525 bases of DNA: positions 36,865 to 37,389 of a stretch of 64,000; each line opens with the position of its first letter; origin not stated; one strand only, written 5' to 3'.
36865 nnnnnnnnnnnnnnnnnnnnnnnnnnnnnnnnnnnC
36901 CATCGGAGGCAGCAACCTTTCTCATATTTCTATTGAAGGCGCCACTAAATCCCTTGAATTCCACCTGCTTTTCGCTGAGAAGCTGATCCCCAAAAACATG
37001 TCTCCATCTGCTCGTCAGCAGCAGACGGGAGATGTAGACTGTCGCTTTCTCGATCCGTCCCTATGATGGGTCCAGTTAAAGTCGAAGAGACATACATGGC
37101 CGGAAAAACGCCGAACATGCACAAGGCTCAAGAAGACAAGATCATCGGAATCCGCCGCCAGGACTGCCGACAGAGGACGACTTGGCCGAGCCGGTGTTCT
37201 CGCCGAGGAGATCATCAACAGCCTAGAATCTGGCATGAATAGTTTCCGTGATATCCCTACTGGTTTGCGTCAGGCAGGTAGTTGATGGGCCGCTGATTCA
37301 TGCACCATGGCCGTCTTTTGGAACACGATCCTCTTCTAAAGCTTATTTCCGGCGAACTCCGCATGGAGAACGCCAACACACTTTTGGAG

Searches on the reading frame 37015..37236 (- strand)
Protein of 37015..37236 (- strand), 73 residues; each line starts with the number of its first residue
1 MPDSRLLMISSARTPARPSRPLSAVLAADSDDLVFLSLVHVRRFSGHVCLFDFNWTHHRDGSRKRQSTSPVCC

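Call 66: search_protein_families(library=pfam, proteins=[window:37015-37236:-], max_evalue=1)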
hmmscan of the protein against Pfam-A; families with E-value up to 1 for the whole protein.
window:37015-37236:- (73 aa): 0 families

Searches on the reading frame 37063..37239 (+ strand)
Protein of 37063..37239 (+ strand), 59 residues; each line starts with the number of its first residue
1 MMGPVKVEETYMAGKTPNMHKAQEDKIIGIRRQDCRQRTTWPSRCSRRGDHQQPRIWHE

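Call 66: search_protein_families(library=pfam, proteins=[window:37063-37239:+], max_evalue=1)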
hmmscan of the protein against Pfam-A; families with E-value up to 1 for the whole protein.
window:37063-37239:+ (59 aa): 0 families

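Call 68: search_dna_similar(query=window:37063-37239:+, collection=plasmids, mode=protein, max_evalue=0.01, max_rows=10)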
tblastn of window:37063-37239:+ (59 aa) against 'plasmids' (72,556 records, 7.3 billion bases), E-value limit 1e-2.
No match.
